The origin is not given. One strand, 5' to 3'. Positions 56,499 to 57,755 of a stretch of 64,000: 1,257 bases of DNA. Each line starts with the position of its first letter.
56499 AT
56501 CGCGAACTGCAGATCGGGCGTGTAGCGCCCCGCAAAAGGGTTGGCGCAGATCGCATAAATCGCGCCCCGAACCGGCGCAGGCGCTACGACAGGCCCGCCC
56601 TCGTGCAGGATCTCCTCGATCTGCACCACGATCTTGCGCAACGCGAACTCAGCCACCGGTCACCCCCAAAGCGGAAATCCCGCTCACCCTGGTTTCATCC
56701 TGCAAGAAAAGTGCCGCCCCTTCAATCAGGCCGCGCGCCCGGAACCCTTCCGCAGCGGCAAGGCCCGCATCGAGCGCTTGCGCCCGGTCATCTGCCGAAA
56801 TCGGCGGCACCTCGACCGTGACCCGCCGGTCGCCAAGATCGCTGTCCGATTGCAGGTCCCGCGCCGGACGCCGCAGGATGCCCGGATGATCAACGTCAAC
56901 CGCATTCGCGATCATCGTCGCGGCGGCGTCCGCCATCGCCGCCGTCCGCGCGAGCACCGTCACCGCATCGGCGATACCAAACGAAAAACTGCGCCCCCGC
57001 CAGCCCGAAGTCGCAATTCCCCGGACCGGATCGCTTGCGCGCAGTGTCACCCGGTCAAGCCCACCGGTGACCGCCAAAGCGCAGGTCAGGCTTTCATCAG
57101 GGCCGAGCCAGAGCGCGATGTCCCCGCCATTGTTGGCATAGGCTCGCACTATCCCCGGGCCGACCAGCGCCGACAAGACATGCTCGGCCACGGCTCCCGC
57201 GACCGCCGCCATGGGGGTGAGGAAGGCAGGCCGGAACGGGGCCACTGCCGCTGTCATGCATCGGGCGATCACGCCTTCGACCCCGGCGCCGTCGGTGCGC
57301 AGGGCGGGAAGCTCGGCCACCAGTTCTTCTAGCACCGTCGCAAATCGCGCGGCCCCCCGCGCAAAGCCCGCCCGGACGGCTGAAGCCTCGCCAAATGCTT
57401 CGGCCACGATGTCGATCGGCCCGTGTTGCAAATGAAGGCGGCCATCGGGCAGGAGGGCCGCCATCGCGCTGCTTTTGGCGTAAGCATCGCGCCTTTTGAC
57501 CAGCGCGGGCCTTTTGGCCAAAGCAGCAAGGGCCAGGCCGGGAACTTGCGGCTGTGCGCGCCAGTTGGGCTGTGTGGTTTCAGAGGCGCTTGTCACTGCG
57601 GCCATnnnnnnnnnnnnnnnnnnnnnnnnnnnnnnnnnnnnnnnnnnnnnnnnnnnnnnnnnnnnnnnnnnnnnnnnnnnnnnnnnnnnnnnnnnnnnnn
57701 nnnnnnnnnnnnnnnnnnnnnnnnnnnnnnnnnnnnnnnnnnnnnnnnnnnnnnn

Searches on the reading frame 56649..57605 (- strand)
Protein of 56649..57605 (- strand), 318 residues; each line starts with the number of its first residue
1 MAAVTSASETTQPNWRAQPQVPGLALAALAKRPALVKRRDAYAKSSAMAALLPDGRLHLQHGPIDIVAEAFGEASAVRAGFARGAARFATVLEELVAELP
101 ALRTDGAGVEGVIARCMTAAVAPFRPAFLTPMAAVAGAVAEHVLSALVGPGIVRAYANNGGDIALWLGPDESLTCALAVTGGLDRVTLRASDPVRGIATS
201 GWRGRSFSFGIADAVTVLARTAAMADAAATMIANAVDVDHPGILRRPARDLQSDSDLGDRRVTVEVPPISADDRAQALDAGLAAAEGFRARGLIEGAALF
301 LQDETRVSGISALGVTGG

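Call 4: search_protein_families(library=pfam, proteins=[window:56649-57605:-], max_evalue=0.01)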
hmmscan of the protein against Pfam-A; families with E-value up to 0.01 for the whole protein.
window:56649-57605:- (318 aa): 0 families

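Call 6: search_protein_families(library=ncbifam, proteins=[window:56649-57605:-], max_evalue=0.01)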
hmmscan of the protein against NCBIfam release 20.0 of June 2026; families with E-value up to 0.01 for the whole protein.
window:56649-57605:- (318 aa): 4 families
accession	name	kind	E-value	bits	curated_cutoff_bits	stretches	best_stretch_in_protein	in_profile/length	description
NF003322.0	PRK04334.1-2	equivalog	3.5e-105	351.3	290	1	46-311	3-279/295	hypothetical protein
NF003324.0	PRK04334.1-4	equivalog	9.6e-19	68.1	275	1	113-240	63-189/238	hypothetical protein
NF003321.0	PRK04334.1-1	equivalog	2.7e-18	66.5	262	1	113-236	65-190/248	hypothetical protein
NF003323.0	PRK04334.1-3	equivalog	1.4e-15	57.4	271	1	126-237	95-207/250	hypothetical protein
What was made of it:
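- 56649..57605 (-): UPF0280 / ApbE-superfamily protein, proposed Hnr maturation (flavin transfer) factor. NF003322, 351 bits against a cutoff of 290 (call 6).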

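Call 42: search_solved_structures(query=window:56649-57605:-, max_evalue=10)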
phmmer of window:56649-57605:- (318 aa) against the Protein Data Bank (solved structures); distinct sequences matched with E-value up to 10: 1.
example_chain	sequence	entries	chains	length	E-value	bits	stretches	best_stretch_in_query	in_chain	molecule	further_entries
2o34_A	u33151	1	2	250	7.9e-06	28.8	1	127-236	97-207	Hypothetical protein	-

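Call 44: search_protein_families(library=pfam, proteins=[window:56649-57605:-], max_evalue=5)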
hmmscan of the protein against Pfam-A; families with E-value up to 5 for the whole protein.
window:56649-57605:- (318 aa): 1 family
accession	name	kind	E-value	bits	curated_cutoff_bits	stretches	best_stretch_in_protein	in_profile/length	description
PF02424.20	ApbE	-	2.5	8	25.6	0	137-231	134-242/266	ApbE family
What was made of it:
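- On ApbE flavin transferase family (for the UPF0280 gene): E 2.5, 8 bits against a cutoff of 25.6 (call 44).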

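Call 45: find_homologous_proteins(query=window:56649-57605:-, max_evalue=0.001)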
Query window:56649-57605:- (318 aa): 8000 proteins with E <= 0.001 among 8000 candidates; the best 120 are listed.
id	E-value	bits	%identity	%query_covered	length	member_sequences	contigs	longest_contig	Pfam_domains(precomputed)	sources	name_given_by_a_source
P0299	1.4e-185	634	96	100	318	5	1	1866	PF27030.1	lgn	-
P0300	2.7e-168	577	90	100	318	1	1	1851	PF27030.1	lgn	-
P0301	1.5e-150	519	82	100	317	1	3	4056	PF27030.1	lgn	-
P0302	3.0e-148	511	82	99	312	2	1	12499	PF27030.1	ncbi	ncbi:MAG: UPF0280 family protein [Paracoccaceae bacterium]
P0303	1.3e-145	503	79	100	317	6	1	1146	PF27030.1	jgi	jgi:ApbE superfamily uncharacterized protein (UPF0280 family)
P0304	1.4e-144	499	79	100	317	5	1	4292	PF27030.1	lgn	-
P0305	1.1e-141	490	77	100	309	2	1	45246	PF27030.1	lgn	-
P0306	1.7e-140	486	78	100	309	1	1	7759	PF27030.1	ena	-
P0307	7.9e-140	484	77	100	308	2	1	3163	PF27030.1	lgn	-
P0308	1.7e-139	482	76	100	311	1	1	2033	PF27030.1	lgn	-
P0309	1.5e-134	466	76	97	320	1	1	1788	PF27030.1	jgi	jgi:ApbE superfamily uncharacterized protein (UPF0280 family)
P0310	1.1e-129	450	74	99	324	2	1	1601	PF27030.1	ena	-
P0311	1.1e-129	450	87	82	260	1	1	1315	PF27030.1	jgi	jgi:ApbE superfamily uncharacterized protein (UPF0280 family)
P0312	2.9e-128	446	75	99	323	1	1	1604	PF27030.1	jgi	jgi:uncharacterized protein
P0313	1.9e-127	443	79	88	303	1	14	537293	PF27030.1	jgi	jgi:ApbE superfamily uncharacterized protein (UPF0280 family)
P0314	2.2e-127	443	72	99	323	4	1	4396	PF27030.1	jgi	jgi:ApbE superfamily uncharacterized protein (UPF0280 family)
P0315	3.3e-126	439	78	88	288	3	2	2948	PF27030.1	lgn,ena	-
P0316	7.4e-126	438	74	97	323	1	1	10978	PF27030.1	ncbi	-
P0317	1.7e-125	437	80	87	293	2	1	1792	PF27030.1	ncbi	-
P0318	2.0e-125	436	81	86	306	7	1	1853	PF27030.1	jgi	jgi:ApbE superfamily uncharacterized protein (UPF0280 family)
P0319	2.4e-125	436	79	86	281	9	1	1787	PF27030.1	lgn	-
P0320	3.2e-125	436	71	99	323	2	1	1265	PF27030.1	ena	-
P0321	5.8e-125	435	80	85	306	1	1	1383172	PF27030.1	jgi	jgi:ApbE superfamily uncharacterized protein (UPF0280 family)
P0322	5.9e-125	435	79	85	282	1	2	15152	PF27030.1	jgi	jgi:ApbE superfamily uncharacterized protein (UPF0280 family)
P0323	2.0e-124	433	78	86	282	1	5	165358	PF27030.1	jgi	jgi:ApbE superfamily uncharacterized protein (UPF0280 family)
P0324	2.3e-124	433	79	85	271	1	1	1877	PF27030.1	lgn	-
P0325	2.8e-124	433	71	99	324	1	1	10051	PF27030.1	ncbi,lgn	-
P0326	3.4e-124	432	72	95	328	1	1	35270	PF27030.1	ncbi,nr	ncbi:MAG: UPF0280 family protein [Rhodobacterales bacterium]|nr:UPF0280 family protein [Rhodobactera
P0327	3.4e-124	432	79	85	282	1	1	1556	PF27030.1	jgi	jgi:ApbE superfamily uncharacterized protein (UPF0280 family)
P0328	6.8e-124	431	79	85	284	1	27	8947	PF27030.1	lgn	-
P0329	7.8e-124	431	81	84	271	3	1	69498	PF27030.1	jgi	-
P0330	1.1e-123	431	80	83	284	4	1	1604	PF27030.1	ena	-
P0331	1.1e-123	431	79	86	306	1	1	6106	PF27030.1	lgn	-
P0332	1.2e-123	430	79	85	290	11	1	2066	PF27030.1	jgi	jgi:ApbE superfamily uncharacterized protein (UPF0280 family)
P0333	1.5e-123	430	79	86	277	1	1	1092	PF27030.1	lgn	-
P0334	1.6e-123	430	72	97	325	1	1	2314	PF27030.1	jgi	jgi:uncharacterized protein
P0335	2.0e-123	430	80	83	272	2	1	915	PF27030.1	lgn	-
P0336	4.1e-123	429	79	81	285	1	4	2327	PF27030.1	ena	-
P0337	4.2e-123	429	78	85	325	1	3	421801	PF27030.1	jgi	jgi:ApbE superfamily uncharacterized protein (UPF0280 family)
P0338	4.3e-123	429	80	84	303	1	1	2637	PF27030.1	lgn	-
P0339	4.5e-123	429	77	87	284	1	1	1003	PF27030.1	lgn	-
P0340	6.1e-123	428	72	98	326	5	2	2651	PF27030.1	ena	-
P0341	1.6e-122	427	78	83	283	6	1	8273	PF27030.1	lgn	-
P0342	1.7e-122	427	77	88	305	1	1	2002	PF27030.1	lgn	-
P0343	5.0e-122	425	77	86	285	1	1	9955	PF27030.1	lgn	-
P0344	5.6e-122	425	70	99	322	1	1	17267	PF27030.1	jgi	jgi:uncharacterized protein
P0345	5.9e-122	425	72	100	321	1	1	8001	PF27030.1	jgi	jgi:uncharacterized protein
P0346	6.9e-122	425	75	88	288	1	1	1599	PF27030.1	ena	-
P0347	7.0e-122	425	77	85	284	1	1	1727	PF27030.1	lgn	-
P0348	7.7e-122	425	78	85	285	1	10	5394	PF27030.1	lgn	-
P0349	1.1e-121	424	80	85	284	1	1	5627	PF27030.1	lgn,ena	-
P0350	1.3e-121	424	79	85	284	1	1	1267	PF27030.1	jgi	jgi:uncharacterized protein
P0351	1.4e-121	424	78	85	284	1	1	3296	PF27030.1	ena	-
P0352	2.1e-121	423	79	85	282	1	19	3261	PF27030.1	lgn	-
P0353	3.1e-121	423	70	99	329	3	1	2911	PF27030.1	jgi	jgi:uncharacterized protein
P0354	3.3e-121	422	77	86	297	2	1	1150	PF27030.1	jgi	jgi:uncharacterized protein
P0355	3.9e-121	422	72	96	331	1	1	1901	PF27030.1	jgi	jgi:uncharacterized protein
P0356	4.4e-121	422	78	86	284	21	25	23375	PF27030.1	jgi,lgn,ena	jgi:ApbE superfamily uncharacterized protein (UPF0280 family)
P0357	6.3e-121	422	76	86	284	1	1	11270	PF27030.1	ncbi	-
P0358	6.6e-121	421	80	84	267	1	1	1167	PF27030.1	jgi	jgi:hypothetical protein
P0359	7.1e-121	421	77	86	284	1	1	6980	PF27030.1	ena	-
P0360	9.6e-121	421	79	84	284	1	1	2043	PF27030.1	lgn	-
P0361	9.8e-121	421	77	85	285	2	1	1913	PF27030.1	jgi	-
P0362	1.1e-120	421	72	97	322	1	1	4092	PF27030.1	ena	-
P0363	1.1e-120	421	77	85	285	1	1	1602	PF27030.1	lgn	-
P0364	1.2e-120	421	78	86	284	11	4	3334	PF27030.1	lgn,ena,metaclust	metaclust:\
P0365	1.4e-120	420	71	96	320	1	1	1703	PF27030.1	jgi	jgi:uncharacterized protein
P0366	1.4e-120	420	80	85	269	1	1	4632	PF27030.1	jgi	jgi:ApbE superfamily uncharacterized protein (UPF0280 family)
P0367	1.5e-120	420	76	86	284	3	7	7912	PF27030.1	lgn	-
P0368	2.2e-120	420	77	86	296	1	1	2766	PF27030.1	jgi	jgi:uncharacterized protein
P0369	3.5e-120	419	76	86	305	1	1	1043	PF27030.1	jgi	jgi:ApbE superfamily uncharacterized protein (UPF0280 family)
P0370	4.4e-120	419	77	86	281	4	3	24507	PF27030.1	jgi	-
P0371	4.6e-120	419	76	86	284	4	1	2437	PF27030.1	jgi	jgi:ApbE superfamily uncharacterized protein (UPF0280 family)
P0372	5.6e-120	418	76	86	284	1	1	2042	PF27030.1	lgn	-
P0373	5.6e-120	418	77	86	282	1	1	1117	PF27030.1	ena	-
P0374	6.3e-120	418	79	84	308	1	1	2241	PF27030.1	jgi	jgi:uncharacterized protein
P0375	7.0e-120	418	74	89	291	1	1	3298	PF27030.1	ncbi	-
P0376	7.0e-120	418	76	91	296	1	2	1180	PF27030.1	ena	-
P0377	7.4e-120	418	77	85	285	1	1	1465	PF27030.1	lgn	-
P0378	7.4e-120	418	79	83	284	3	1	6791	PF27030.1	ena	-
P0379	8.2e-120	418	76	86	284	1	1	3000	PF27030.1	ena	-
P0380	1.1e-119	417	76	86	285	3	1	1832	PF27030.1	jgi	jgi:uncharacterized protein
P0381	1.2e-119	417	75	87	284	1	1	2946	PF27030.1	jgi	jgi:ApbE superfamily uncharacterized protein (UPF0280 family)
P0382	1.3e-119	417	77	86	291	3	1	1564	PF27030.1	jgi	jgi:uncharacterized protein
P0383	1.9e-119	417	77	81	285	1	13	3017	PF27030.1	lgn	-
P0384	2.0e-119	417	76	86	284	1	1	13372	PF27030.1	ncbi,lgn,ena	-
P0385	2.4e-119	416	69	97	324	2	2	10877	PF27030.1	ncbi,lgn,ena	-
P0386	2.5e-119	416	76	86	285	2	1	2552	PF27030.1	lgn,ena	-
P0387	2.9e-119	416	76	85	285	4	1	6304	PF27030.1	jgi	-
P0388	3.1e-119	416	70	98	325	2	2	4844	PF27030.1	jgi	jgi:uncharacterized protein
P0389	3.2e-119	416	76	86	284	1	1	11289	PF27030.1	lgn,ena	-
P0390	3.6e-119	416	75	86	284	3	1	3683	PF27030.1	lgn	-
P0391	4.1e-119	416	76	85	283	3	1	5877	PF27030.1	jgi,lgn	jgi:hypothetical protein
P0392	4.3e-119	415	72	88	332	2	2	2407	PF27030.1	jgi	jgi:uncharacterized protein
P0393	4.3e-119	415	77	86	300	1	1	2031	PF27030.1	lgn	-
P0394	4.5e-119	415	77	85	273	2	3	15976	PF27030.1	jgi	jgi:hypothetical protein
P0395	4.8e-119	415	70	99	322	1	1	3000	PF27030.1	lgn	-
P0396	6.2e-119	415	75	86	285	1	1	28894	PF27030.1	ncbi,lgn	-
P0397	6.6e-119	415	71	97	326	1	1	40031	PF27030.1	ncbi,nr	ncbi:MAG: hypothetical protein C0524_10225 [Rhodobacter sp.]|nr:hypothetical protein [Rhodobacter sp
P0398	7.2e-119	415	74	90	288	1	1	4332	PF27030.1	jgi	jgi:ApbE superfamily uncharacterized protein (UPF0280 family)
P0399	7.6e-119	415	76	86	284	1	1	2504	PF27030.1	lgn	-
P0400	7.8e-119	415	75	87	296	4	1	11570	PF27030.1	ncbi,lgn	-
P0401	8.9e-119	414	75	86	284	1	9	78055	PF27030.1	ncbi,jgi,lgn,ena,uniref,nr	ncbi:UPF0280 family protein [Tabrizicola sp.]|jgi:ApbE superfamily uncharacterized protein (UPF0280 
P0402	9.9e-119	414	77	85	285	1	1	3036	PF27030.1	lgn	-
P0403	1.2e-118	414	71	96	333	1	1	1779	PF27030.1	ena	-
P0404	1.5e-118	414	75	85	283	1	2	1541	PF27030.1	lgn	-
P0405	1.8e-118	413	78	83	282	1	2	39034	PF27030.1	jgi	jgi:uncharacterized protein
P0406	2.2e-118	413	76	86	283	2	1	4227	PF27030.1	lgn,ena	-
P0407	2.6e-118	413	74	88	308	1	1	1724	PF27030.1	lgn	-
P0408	2.7e-118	413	75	86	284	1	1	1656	PF27030.1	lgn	-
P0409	3.0e-118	413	75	85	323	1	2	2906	PF27030.1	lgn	-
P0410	3.1e-118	413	68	99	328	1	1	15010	PF27030.1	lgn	-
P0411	3.3e-118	413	74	85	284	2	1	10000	PF27030.1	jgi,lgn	-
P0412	3.6e-118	412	78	83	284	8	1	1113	PF27030.1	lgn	-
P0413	4.0e-118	412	79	81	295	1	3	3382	PF27030.1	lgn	-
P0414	4.3e-118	412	69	99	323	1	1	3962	PF27030.1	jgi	jgi:ApbE superfamily uncharacterized protein (UPF0280 family)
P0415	4.6e-118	412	75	87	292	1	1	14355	PF27030.1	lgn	-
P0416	5.0e-118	412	78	83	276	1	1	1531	PF27030.1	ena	-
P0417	5.5e-118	412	75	86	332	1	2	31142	PF27030.1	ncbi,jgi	jgi:ApbE superfamily uncharacterized protein (UPF0280 family)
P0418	5.8e-118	412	76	85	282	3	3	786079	PF27030.1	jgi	jgi:ApbE superfamily uncharacterized protein (UPF0280 family)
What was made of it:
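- Closest known: ApbE/Ftp FAD:protein FMN transferases. Same: Sources name the family 'ApbE superfamily' (call 45).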

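Call 58: predict_structure(alignment_id=A2)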
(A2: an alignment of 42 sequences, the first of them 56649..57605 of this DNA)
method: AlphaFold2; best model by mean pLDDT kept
length: 318 residues; sequences in the alignment: 42
mean_pLDDT: 82.5   pTM: 0.81
mean pLDDT of the five models: 82.5, 81.1, 80.5, 79.7, 79.5
residues with pLDDT >= 90: 206; 70-90: 52; 50-70: 12; < 50: 48
segments of 3 or more residues with pLDDT < 50: 1-43, 314-318
pLDDT, mean of each block of 10 residues (from residue 1): 28 29 31 32 71 96 94 98 97 91 82 94 84 92 97 96 95 81 80 94 87 95 97 96 94 83 96 98 97 95 88 43
secondary structure, 60 per line:
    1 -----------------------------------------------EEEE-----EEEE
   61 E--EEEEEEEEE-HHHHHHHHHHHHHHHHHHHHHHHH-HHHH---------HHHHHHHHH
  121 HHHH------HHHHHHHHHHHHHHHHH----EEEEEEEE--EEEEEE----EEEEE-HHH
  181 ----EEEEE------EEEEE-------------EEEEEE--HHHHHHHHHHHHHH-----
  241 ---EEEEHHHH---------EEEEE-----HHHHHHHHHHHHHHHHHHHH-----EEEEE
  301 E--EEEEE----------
elements in order: E48-51 E57-61 E64-72 H74-97 H99-102 H112-124 H131-147 E152-159 E162-167 E172-176 E185-189 E196-200 E214-219 H222-235 E244-247 H248-251 E261-265 H271-290 E296-301 E304-308

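Call 64: fold_search(model_id=the predicted structure, library=pdb)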
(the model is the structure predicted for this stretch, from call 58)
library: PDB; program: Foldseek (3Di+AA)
matches with E <= 10: 180; with E <= 0.001: 15
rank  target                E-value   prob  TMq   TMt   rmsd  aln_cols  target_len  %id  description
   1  2o34_B                4.0e-10  1.00  0.50  0.67   5.9       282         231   24  Crystal structure of protein DVU1097 from Desulfovibrio vulgaris Hildenborough, Pfam DUF375 (released 2006-12-12)
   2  2o34_A                2.3e-09  1.00  0.49  0.61  10.8       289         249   24  Crystal structure of protein DVU1097 from Desulfovibrio vulgaris Hildenborough, Pfam DUF375 (released 2006-12-12)
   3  7esc                  4.1e-05  1.00  0.36  0.36   9.9       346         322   10  FmnB complexed with AMP (released 2021-11-03)
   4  5mgy_D                1.1e-04  1.00  0.33  0.34  11.4       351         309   14  Crystal structure of Pseudomonas stutzeri flavinyl transferase ApbE, apo form (released 2016-12-14)
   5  5mgy_A                1.4e-04  1.00  0.40  0.42   7.9       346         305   12  Crystal structure of Pseudomonas stutzeri flavinyl transferase ApbE, apo form (released 2016-12-14)
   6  5mgy_E                2.4e-04  1.00  0.34  0.34  11.0       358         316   13  Crystal structure of Pseudomonas stutzeri flavinyl transferase ApbE, apo form (released 2016-12-14)
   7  5mgy_G                3.0e-04  1.00  0.34  0.36  11.3       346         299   16  Crystal structure of Pseudomonas stutzeri flavinyl transferase ApbE, apo form (released 2016-12-14)
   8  5mgy_F                3.6e-04  0.99  0.34  0.35  11.4       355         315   14  Crystal structure of Pseudomonas stutzeri flavinyl transferase ApbE, apo form (released 2016-12-14)
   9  5mgy_B                3.8e-04  1.00  0.42  0.44   7.1       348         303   13  Crystal structure of Pseudomonas stutzeri flavinyl transferase ApbE, apo form (released 2016-12-14)
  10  7esb                  4.5e-04  1.00  0.31  0.31  11.9       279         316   10  FmnB complexed with ATP (released 2021-11-03)
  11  5mgy_C                4.7e-04  0.99  0.27  0.27  11.0       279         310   12  Crystal structure of Pseudomonas stutzeri flavinyl transferase ApbE, apo form (released 2016-12-14)
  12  6nxi                  6.3e-04  1.00  0.40  0.40   8.5       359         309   11  Flavin Transferase ApbE from Vibrio cholerae (released 2019-03-13)
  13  4xgv_A                7.1e-04  0.98  0.29  0.29  13.8       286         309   16  Crystal structure of Escherichia coli Flavin trafficking protein, an FMN transferase (released 2015-12-16)
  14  7f2u_B                7.9e-04  1.00  0.37  0.37  10.0       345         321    9  FmnB complexed with ADP (released 2021-11-03)
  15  6nxj_B                9.4e-04  1.00  0.38  0.41   7.9       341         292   13  Flavin Transferase ApbE from Vibrio cholerae, H257G mutant (released 2019-03-13)
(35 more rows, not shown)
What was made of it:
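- On ApbE flavin transferase family (for the UPF0280 gene): TM-scores are modest at 0.3-0.5 (call 64).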

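Call 75: search_solved_structures(query=A2, max_evalue=10, show_alignments=4)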
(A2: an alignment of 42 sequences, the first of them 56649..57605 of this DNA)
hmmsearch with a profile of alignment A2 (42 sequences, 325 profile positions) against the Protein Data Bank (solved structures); distinct sequences matched with E-value up to 10: 2.
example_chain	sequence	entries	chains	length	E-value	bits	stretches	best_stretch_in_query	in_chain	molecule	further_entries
2o34_A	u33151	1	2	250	8.1e-08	34.8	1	118-242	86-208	Hypothetical protein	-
9jtc_A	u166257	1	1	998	0.026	16.7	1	106-155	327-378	UBA7 protein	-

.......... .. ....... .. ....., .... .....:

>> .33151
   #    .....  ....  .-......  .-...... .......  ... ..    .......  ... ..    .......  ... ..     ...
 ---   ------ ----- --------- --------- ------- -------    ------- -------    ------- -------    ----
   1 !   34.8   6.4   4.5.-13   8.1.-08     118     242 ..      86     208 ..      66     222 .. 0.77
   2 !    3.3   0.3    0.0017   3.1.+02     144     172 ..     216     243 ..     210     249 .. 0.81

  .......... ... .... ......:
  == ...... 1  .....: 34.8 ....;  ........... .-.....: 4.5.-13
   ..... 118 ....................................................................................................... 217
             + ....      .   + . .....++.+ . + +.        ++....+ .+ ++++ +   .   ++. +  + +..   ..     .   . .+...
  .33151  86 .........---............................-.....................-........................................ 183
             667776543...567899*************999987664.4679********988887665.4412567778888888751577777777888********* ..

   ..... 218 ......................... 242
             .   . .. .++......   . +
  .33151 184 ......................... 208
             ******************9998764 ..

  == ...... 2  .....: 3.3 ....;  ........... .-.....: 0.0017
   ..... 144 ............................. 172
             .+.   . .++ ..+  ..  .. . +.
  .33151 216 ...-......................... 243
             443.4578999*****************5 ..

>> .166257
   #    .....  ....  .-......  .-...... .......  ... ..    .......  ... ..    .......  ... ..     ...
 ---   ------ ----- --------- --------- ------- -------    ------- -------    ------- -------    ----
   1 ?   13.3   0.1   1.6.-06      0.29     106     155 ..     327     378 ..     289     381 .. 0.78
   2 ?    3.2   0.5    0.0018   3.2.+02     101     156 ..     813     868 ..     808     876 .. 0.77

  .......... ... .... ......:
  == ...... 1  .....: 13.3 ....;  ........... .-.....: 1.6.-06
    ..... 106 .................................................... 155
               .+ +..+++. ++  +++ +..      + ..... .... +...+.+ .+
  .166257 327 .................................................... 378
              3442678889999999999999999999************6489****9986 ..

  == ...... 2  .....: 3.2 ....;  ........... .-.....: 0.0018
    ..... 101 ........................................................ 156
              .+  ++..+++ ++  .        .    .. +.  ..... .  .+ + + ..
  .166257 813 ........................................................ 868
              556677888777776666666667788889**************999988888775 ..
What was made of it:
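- Tried and rejected: It reaches only 2O34, not ApbE (call 75).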
